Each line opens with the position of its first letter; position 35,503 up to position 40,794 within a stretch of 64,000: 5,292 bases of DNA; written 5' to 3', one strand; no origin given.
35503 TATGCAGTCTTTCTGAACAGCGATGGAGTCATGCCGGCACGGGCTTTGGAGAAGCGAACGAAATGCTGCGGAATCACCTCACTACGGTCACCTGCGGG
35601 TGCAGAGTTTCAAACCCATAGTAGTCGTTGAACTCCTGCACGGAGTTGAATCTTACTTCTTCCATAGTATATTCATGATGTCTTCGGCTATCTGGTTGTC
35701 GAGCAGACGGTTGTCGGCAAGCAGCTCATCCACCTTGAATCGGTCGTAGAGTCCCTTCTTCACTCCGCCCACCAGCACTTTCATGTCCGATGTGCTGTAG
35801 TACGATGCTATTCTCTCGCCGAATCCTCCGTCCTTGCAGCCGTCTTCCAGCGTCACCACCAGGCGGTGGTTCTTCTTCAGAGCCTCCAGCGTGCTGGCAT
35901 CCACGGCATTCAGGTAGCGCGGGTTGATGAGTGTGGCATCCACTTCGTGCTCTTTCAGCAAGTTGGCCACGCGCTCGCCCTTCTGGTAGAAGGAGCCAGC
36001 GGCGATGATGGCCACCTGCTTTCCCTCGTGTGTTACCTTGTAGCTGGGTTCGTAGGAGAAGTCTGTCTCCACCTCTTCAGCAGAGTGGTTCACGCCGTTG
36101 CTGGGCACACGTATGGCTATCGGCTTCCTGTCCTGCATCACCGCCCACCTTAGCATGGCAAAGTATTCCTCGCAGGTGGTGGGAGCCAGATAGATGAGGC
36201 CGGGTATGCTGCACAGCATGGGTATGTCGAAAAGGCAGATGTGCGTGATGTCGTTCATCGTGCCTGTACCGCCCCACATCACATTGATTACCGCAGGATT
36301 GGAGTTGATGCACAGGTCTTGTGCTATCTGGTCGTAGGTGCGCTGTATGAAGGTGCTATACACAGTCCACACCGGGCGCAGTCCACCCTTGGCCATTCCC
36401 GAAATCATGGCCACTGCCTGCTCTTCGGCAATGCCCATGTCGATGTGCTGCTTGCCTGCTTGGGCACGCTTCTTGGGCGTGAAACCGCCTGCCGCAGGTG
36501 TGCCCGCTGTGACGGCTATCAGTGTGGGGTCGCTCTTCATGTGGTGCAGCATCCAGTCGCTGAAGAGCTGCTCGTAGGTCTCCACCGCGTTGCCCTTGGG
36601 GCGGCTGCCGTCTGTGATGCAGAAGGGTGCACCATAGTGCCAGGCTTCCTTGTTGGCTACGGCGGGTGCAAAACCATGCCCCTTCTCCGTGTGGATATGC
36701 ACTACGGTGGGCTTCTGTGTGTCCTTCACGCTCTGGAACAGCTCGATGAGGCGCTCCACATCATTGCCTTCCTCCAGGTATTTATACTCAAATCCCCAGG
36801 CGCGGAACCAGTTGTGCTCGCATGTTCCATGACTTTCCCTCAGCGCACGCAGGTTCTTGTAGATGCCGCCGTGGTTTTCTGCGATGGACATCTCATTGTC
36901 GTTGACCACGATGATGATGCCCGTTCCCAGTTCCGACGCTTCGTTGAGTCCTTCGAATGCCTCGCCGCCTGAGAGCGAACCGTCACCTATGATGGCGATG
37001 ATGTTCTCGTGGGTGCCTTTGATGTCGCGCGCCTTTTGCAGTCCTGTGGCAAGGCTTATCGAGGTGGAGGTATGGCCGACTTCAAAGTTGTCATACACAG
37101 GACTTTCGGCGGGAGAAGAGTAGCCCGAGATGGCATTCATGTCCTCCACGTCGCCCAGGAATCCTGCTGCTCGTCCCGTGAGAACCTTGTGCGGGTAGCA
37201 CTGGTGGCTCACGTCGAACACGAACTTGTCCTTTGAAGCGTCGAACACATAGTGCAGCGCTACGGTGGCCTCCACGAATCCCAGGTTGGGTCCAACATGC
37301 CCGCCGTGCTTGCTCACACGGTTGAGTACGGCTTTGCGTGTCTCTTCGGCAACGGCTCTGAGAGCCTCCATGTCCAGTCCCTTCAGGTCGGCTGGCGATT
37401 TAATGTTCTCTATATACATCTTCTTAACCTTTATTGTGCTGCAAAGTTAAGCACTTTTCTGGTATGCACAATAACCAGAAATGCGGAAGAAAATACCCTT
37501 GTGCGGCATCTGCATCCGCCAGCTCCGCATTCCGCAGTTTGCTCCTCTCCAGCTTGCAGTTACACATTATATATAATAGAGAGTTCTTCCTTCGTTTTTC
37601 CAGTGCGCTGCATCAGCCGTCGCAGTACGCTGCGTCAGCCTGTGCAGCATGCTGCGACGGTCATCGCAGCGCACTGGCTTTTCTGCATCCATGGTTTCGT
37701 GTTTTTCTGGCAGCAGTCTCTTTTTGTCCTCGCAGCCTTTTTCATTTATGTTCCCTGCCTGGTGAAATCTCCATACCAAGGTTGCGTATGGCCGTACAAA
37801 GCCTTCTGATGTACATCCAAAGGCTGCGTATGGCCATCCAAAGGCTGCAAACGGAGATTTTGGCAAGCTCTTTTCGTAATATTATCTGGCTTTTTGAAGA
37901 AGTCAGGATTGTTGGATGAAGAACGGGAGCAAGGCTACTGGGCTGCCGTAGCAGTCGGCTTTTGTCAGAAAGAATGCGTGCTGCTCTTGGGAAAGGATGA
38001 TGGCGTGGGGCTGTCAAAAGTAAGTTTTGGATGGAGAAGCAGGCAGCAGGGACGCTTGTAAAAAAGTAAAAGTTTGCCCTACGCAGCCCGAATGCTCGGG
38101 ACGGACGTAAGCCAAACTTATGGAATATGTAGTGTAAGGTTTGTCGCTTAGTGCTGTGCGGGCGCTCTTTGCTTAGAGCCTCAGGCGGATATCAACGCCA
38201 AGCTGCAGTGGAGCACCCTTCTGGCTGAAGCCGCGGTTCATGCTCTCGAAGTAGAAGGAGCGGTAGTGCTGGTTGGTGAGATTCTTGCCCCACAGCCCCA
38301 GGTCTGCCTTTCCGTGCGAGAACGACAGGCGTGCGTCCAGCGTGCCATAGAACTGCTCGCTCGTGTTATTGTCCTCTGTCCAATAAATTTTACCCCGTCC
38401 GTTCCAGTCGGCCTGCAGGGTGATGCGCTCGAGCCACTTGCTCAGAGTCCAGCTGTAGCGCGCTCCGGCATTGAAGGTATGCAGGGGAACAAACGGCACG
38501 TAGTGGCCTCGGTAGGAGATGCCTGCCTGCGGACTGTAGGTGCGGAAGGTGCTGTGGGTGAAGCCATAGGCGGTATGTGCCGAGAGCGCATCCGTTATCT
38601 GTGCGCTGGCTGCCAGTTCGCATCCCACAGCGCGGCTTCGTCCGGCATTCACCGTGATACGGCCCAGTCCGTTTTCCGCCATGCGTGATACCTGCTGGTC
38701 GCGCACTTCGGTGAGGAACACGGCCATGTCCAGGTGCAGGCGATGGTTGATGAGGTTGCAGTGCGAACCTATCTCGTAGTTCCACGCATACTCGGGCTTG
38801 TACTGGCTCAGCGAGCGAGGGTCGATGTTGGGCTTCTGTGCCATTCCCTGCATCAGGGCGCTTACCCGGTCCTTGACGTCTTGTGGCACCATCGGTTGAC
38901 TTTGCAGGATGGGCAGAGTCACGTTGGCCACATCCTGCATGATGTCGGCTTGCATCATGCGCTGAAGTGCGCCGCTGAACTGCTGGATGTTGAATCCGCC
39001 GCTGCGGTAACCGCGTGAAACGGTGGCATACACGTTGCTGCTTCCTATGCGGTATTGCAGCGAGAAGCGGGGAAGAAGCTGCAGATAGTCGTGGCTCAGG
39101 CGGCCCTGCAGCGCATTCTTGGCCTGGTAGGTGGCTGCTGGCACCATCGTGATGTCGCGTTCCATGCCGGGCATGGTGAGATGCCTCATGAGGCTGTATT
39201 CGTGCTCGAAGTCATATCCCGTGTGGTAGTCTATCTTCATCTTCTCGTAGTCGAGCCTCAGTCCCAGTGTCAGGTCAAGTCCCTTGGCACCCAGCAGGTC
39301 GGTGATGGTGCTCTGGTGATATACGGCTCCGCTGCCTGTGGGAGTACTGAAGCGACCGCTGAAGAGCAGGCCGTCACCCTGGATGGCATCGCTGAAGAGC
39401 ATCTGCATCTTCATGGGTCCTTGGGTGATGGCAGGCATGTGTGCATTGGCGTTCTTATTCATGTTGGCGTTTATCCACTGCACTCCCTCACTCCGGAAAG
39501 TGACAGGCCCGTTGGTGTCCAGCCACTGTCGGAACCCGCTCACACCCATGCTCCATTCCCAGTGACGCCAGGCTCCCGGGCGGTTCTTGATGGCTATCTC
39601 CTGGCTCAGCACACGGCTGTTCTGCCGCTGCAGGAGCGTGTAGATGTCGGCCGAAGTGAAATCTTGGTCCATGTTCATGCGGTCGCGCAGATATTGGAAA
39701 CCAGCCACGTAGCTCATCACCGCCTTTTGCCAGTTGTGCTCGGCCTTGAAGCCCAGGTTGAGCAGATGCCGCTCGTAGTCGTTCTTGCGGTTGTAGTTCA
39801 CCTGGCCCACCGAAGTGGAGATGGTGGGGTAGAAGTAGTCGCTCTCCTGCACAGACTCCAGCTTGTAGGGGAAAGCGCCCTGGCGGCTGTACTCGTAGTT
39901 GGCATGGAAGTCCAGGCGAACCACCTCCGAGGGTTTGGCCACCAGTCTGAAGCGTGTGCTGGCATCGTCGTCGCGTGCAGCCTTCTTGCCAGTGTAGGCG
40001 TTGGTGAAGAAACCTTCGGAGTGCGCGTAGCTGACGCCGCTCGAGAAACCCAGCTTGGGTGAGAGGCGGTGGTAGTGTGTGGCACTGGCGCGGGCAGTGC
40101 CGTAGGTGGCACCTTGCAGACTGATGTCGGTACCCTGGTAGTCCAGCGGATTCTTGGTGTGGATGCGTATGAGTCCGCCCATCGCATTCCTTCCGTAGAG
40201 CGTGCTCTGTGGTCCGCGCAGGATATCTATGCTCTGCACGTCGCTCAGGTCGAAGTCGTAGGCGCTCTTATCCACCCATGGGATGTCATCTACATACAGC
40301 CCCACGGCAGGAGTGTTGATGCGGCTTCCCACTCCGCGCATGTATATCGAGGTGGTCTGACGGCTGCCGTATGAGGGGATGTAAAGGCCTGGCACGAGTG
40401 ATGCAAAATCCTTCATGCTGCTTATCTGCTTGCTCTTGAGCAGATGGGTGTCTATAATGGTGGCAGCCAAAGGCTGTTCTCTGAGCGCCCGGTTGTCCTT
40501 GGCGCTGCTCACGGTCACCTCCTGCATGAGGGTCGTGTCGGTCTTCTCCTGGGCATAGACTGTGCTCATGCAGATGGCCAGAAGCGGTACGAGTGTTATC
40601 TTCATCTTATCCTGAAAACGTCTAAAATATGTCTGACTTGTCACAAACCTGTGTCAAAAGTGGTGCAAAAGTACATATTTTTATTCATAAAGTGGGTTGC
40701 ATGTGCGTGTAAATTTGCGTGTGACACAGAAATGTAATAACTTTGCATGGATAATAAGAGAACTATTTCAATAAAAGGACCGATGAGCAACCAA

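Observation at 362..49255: Dispersed 75-90-bp GC-rich palindromic repeat family, three copies, each in a large ORF-free intergenic block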

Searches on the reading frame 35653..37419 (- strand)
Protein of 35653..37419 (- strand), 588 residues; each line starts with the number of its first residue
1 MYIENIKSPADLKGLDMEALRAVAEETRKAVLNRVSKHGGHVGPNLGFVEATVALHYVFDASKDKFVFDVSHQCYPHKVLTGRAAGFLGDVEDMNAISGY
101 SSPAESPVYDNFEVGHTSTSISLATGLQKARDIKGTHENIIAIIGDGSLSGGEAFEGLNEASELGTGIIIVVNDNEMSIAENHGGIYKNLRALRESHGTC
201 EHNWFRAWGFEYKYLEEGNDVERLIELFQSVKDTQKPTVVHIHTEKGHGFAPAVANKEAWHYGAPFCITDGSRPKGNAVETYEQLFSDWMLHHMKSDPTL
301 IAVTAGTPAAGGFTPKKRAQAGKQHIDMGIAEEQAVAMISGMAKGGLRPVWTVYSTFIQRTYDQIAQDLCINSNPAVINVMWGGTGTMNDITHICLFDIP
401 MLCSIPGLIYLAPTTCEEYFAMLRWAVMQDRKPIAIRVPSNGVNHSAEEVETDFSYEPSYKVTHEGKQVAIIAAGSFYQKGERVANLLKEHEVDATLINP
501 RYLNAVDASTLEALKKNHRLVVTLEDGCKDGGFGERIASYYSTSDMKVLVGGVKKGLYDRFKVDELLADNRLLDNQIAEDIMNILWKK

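Call 10: search_protein_families(library=ncbifam, proteins=[window:35653-37419:-])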
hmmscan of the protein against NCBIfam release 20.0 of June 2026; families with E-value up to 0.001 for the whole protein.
window:35653-37419:- (588 aa): 11 families
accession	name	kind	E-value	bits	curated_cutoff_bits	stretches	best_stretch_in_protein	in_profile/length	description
NF008968.0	PRK12315.1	subfamily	1.3e-246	819.4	510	1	1-585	2-581/582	1-deoxy-D-xylulose-5-phosphate synthase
NF003933.0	PRK05444.2-2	equivalog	3.9e-168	560.7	395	1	3-583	8-603/606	1-deoxy-D-xylulose-5-phosphate synthase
TIGR00204.1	dxs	equivalog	2.8e-134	448.9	465.95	2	205-585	234-615/616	1-deoxy-D-xylulose-5-phosphate synthase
NF004559.0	PRK05899.2-5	equivalog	6e-29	100.7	488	2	324-584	361-623/627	transketolase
NF006667.0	PRK09212.1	subfamily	1.8e-12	46.8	321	1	323-542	51-277/327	pyruvate dehydrogenase complex E1 component subunit beta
NF004556.0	PRK05899.2-2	equivalog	8.1e-12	44.2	575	1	322-548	369-600/639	transketolase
TIGR00232.1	tktlase_bact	equivalog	3e-09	35.8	682.25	1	134-265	139-260/654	transketolase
NF004558.0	PRK05899.2-4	equivalog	7.4e-09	34.5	788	1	392-516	461-585/651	transketolase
NF008854.0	PRK11892.1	equivalog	9.9e-09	34.4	454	1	326-541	192-415/464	pyruvate dehydrogenase complex E1 component subunit beta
TIGR03181.1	PDH_E1_alph_x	equivalog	1.2e-07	30.9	411.35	1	118-181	125-188/341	pyruvate dehydrogenase (acetyl-transferring) E1 component subunit alpha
TIGR03182.1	PDH_E1_alph_y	equivalog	7.1e-07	28.4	393.85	1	118-246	113-235/315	pyruvate dehydrogenase (acetyl-transferring) E1 component subunit alpha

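Call 12: find_encoding_contigs(protein=window:35653-37419:-, flank=3000, max_places=8)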
Protein window:35653-37419:- (588 aa): 3 contigs read that carry it; 1 place shown.
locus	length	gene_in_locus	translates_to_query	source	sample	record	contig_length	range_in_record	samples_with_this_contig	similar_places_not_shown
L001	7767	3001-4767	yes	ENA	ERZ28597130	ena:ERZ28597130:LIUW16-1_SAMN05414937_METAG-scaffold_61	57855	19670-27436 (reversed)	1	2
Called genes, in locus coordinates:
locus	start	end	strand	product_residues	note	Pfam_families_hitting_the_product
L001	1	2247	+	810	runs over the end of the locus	PF07715:Plug, PF00593:TonB_dep_Rec_b-barrel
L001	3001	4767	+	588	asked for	PF13292:DXP_synthase_N, PF00676:E1_dh (weak), PF00456:Transketolase_N (weak), PF02779:Transket_pyr, PF02780:Transketolase_C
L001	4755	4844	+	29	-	-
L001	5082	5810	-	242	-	PF08501:Shikimate_dh_N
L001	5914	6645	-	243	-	PF01209:Ubie_methyltran, PF13489:Methyltransf_23, PF05175:MTS (weak), PF13649:Methyltransf_25, PF13847:Methyltransf_31, PF08241:Methyltransf_11, PF08242:Methyltransf_12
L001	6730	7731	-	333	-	PF01259:SAICAR_synt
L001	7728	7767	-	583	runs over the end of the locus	PF02638:GHL10, PF14871:GHL6 (faint), PF18962:Por_Secre_tail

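Call 57: find_related_loci(query=window:35653-37419:-, collection=metagenome_contigs, flank=2500)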
Query window:35653-37419:- (588 aa) in metagenome_contigs; peptide patterns used: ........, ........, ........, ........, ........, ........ (x = any residue, [..] = any of these).
600 stretches matched a pattern (row limit reached: there are more); 568 encode a relative of the query (tblastn E <= 1e-3); the best 80 are kept; 80 distinct loci.
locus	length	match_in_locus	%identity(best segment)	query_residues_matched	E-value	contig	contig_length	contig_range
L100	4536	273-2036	98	1-588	0e+0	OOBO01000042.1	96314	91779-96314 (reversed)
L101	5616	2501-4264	96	1-588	0e+0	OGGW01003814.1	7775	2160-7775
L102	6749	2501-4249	86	1-583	0e+0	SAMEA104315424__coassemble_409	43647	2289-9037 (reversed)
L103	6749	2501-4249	86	1-583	0e+0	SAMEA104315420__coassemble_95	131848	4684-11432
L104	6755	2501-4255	83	1-585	0e+0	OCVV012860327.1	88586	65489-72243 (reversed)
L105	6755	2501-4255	84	1-585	0e+0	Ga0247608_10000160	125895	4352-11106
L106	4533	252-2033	83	1-585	0e+0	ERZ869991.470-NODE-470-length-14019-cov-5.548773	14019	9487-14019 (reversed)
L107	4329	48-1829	83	1-585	0e+0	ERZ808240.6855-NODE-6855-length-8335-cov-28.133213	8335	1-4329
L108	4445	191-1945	83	1-585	0e+0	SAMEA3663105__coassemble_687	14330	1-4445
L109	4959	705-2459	83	1-585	0e+0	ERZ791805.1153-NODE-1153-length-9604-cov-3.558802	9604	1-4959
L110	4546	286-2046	84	1-585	0e+0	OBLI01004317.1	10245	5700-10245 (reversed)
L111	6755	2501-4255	83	1-585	0e+0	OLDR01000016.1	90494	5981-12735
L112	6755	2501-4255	83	1-585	0e+0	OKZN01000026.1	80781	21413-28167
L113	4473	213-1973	82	1-587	0e+0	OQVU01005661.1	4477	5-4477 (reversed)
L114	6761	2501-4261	84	1-585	0e+0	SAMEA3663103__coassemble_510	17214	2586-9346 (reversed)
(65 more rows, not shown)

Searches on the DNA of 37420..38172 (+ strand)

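Call 86: search_rna_families(source=window, start=37420, end=38172, threshold=evalue, max_evalue=1)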
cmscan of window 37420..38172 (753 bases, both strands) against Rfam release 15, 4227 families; matches with E-value up to 1: 1.
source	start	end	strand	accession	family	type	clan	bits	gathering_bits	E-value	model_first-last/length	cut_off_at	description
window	37606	37671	+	RF03853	mir-2013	Gene; miRNA;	-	30.5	70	0.00032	1-83/83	no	mir-2013 microRNA precursor family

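Call 89: search_dna_similar(query=window:37590-37690:+, collection=plasmids, mode=distant, max_evalue=0.01, max_rows=15)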
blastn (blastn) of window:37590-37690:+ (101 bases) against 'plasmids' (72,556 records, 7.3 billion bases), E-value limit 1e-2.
No match.

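Call 90: search_dna_similar(query=window:37590-37690:+, collection=phages, mode=distant, max_evalue=0.01, max_rows=15)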
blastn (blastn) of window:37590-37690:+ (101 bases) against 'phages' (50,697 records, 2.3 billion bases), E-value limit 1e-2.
No match.

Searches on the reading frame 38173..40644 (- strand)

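Call 10: search_protein_families(library=ncbifam, proteins=[window:38173-40644:-])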
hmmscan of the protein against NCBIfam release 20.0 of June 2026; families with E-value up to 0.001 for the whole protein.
window:38173-40644:- (823 aa): 26 families (the best 25 are shown)
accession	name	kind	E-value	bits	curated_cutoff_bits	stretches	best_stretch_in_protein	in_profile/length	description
TIGR01783.1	TonB-siderophor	subfamily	8.3e-36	123.8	223.5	2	60-259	5-199/649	TonB-dependent siderophore receptor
TIGR01786.1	TonB-hemlactrns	subfamily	6.7e-24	84.2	323.75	1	42-169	2-139/719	TonB-dependent hemoglobin/transferrin/lactoferrin family receptor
TIGR01785.1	TonB-hemin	subfamily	2.8e-20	72.3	316.85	1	40-210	1-182/677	TonB-dependent heme/hemoglobin receptor family protein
NF041535.1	TonB_rec_PqqU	equivalog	3.2e-19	68.7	1200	2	58-190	17-156/676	TonB-dependent receptor PqqU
NF007349.0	PRK09840.1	equivalog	3e-17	61.9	686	2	31-184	45-195/760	catecholate siderophore receptor Fiu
TIGR01779.1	TonB-B12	equivalog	4e-17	62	599.7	1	16-227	4-215/614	TonB-dependent vitamin B12 receptor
NF010010.0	PRK13483.1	equivalog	8.7e-17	60.3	927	1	15-171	8-171/660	ligand-gated channel protein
NF049945.1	TonB_dep_FCYXU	equivalog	3.5e-16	59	825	1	14-306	7-305/697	TonB-dependent receptor, FCYXU motif-type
TIGR04056.1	OMP_RagA_SusC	subfamily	1.2e-15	56.9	368.25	1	36-183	74-222/981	SusC/RagA family TonB-linked outer membrane protein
NF053590.1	TonB_dep_TOL0244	equivalog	6.5e-14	51.4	645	2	129-183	105-159/604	TOL_0244 family TonB-dependent receptor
NF047944.1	FoxamRcptFoxA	equivalog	1.7e-13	49.8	1300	1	19-331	12-324/697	ferrioxamine B receptor FoxA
NF010650.0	PRK14049.1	equivalog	9.3e-13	47.2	904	2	49-256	74-275/729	ferrioxamine B receptor precursor protein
NF007926.1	PRK10641.1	equivalog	7.2e-12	44.6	836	1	16-227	5-215/617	TonB-dependent vitamin B12 receptor BtuB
NF007465.0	PRK10044.1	equivalog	1.5e-11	43.3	803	1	43-168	65-191/726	ferrichrome porin FhuA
NF010038.0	PRK13513.1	equivalog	1.7e-11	43.4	942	1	9-166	4-167/659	ligand-gated channel protein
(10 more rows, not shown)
